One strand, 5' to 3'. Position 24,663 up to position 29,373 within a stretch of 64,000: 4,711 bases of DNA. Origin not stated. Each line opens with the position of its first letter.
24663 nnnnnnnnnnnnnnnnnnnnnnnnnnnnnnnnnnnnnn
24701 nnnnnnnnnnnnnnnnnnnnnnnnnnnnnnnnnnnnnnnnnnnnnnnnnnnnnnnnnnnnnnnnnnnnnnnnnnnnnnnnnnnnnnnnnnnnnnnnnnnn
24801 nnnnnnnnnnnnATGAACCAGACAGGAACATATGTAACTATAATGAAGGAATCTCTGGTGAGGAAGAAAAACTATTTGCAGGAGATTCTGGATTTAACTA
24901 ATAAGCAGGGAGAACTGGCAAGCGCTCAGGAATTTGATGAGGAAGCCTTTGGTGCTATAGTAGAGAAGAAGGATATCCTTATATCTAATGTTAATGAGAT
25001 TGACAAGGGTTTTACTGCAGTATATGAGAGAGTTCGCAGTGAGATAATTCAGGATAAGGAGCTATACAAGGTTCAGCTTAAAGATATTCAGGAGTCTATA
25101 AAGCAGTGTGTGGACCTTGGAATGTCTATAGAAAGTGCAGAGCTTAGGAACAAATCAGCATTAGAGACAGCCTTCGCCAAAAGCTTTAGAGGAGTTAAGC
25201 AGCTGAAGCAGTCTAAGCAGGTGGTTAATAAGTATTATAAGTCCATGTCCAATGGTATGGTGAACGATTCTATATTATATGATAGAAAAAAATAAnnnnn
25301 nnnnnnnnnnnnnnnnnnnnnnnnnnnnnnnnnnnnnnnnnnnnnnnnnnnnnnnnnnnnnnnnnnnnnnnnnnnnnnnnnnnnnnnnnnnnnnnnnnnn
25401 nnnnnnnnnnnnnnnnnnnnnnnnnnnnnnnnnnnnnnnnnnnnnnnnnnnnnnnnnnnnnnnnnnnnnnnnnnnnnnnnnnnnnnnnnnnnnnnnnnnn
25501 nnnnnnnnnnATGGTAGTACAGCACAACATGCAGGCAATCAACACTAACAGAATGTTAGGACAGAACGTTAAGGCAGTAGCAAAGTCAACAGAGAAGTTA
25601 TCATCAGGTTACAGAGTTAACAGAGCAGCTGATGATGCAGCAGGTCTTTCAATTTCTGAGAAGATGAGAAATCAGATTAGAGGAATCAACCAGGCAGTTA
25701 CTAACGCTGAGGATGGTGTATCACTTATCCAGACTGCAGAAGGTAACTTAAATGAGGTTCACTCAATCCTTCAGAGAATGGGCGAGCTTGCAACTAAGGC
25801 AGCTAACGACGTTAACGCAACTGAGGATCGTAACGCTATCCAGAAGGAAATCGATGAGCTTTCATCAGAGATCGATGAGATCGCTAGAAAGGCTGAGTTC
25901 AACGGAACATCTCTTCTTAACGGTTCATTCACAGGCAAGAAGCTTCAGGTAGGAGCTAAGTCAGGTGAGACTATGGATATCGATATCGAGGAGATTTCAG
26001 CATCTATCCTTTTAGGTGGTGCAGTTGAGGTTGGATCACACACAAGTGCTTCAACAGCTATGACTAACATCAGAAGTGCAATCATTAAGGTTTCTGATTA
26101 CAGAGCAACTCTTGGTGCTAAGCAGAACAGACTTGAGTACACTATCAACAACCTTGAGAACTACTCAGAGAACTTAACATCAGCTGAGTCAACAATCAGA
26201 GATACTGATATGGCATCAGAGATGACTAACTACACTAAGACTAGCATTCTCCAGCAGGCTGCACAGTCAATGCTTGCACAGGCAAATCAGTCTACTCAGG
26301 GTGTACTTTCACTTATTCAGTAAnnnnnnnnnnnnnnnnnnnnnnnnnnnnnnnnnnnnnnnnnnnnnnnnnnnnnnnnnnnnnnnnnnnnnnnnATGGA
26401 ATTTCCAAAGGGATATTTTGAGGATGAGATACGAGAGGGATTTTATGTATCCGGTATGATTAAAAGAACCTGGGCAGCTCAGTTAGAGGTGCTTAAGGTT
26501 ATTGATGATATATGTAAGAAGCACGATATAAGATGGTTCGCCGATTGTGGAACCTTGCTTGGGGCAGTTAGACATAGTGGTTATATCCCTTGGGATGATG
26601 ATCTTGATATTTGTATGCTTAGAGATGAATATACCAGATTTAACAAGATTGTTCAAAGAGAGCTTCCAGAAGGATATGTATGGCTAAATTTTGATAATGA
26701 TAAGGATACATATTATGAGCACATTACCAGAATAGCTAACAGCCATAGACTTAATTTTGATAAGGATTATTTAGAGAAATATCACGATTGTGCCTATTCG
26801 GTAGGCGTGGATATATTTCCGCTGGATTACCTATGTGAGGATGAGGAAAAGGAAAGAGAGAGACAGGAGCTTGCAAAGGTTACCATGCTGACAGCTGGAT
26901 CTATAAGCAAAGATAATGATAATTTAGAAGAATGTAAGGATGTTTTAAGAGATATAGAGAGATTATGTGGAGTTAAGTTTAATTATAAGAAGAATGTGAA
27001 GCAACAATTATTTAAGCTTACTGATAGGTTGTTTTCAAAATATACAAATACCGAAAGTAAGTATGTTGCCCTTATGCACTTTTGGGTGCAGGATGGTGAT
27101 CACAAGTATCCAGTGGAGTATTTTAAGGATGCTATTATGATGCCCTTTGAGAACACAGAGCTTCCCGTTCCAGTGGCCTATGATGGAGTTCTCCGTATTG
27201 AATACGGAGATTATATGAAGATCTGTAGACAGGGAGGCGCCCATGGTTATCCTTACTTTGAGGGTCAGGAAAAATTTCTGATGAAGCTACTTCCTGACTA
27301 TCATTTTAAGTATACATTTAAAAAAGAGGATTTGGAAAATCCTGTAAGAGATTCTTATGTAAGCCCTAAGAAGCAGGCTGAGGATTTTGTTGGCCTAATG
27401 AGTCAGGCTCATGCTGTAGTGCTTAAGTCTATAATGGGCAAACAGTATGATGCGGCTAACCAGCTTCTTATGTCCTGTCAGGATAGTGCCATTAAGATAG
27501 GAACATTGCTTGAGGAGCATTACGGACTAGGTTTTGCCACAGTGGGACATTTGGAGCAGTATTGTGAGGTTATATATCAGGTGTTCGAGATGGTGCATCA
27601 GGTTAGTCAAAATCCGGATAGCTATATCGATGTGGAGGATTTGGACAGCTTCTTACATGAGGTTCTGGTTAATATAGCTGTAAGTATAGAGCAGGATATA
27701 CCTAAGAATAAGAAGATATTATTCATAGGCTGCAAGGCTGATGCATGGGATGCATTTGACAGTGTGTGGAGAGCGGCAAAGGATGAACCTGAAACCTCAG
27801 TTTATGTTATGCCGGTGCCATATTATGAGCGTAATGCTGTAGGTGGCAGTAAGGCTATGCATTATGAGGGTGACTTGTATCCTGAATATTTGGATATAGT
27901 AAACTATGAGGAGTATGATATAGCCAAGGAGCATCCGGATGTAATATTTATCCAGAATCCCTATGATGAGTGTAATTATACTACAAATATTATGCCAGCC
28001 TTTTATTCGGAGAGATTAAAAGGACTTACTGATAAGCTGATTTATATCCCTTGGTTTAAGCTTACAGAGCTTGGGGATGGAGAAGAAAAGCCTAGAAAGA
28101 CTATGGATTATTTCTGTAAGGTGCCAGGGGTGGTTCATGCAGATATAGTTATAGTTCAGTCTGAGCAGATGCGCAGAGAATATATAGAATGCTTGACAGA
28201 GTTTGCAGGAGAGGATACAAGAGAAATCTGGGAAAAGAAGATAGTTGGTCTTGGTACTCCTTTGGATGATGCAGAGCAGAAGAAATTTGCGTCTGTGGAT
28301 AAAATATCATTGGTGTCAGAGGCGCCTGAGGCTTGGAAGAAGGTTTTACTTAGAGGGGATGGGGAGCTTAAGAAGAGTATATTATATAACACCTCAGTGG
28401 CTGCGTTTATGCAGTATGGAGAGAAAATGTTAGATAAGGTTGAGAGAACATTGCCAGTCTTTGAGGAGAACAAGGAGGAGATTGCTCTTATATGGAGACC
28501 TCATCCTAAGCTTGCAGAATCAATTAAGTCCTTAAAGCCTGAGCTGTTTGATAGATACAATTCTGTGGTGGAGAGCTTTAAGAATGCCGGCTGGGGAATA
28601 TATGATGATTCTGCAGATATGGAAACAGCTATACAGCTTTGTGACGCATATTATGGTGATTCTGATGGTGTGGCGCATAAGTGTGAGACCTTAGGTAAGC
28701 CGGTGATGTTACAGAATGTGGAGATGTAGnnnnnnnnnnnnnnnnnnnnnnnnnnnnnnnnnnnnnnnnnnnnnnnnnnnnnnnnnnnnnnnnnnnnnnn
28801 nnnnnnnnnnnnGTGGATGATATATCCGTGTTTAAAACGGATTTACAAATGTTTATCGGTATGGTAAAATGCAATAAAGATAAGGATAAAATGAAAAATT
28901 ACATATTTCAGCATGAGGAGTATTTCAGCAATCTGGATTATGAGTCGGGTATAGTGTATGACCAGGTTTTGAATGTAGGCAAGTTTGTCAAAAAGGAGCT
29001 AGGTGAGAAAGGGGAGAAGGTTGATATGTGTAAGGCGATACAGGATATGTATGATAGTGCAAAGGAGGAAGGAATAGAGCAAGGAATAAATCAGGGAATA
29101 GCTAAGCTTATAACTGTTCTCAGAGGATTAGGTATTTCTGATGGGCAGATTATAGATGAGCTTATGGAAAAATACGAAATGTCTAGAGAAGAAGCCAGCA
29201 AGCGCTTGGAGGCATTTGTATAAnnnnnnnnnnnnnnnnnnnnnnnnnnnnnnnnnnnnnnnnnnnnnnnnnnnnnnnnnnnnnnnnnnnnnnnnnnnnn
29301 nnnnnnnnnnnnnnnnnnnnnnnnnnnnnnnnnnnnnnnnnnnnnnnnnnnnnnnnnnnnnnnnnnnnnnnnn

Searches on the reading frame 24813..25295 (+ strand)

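Call 6: search_protein_families(library=pfam, proteins=[window:24813-25295:+], max_evalue=0.01)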
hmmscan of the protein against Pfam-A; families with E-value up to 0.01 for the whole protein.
window:24813-25295:+ (160 aa): 1 family
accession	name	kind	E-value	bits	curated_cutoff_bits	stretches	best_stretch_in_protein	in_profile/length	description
PF05130.17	FlgN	-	7.6e-05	23.6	30.5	1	11-143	6-140/147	FlgN protein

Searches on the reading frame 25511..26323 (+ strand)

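Call 6: search_protein_families(library=pfam, proteins=[window:25511-26323:+], max_evalue=0.01)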
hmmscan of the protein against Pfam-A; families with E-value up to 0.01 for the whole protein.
window:25511-26323:+ (270 aa): 4 families
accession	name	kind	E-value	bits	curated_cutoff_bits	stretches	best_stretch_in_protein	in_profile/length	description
PF00669.25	Flagellin_N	-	2.4e-44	151.2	26.6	1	3-141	1-139/139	Bacterial flagellin N-terminal helical region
PF00700.27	Flagellin_C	-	8.1e-26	90.6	23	1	184-269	1-86/86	Bacterial flagellin C-terminal helical region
PF09748.14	Med10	-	0.0027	18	23.3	0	184-241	8-63/119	Transcription factor subunit Med10 of Mediator complex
PF12229.13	PG_binding_4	-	0.0031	18.1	22.1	0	80-146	24-96/117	Putative peptidoglycan binding domain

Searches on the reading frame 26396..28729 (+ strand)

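Call 5: search_protein_families(library=pfam, proteins=[window:26396-28729:+], max_evalue=0.01)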
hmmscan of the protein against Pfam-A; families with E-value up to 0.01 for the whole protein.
window:26396-28729:+ (777 aa): 1 family
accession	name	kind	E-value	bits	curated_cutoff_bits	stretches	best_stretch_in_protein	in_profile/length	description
PF04991.19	LicD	-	6.5e-38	131.5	22.6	1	40-271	1-227/227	LicD family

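Call 17: search_protein_families(library=ncbifam, proteins=[window:26396-28729:+], max_evalue=0.01)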
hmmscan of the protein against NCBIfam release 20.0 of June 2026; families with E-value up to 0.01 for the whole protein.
window:26396-28729:+ (777 aa): 1 family
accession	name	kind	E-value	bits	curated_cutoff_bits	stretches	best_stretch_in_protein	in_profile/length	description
NF045866.1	GGPL_Ptran_Mf1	equivalog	3.1e-12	47.1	225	1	29-84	5-60/240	diacylglycerol cholinephosphotransferase Mf1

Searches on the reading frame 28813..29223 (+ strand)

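Call 5: search_protein_families(library=pfam, proteins=[window:28813-29223:+], max_evalue=0.01)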
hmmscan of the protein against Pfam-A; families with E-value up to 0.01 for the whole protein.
window:28813-29223:+ (136 aa): 2 families
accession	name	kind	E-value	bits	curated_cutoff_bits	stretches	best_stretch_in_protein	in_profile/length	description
PF05402.18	PqqD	-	9.3e-06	26.3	23.4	1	102-136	25-58/67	Coenzyme PQQ synthesis protein D (PqqD)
PF18433.6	DUF5610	-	0.0086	17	26.4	0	54-122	45-108/117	Domain of unknown function (DUF5610)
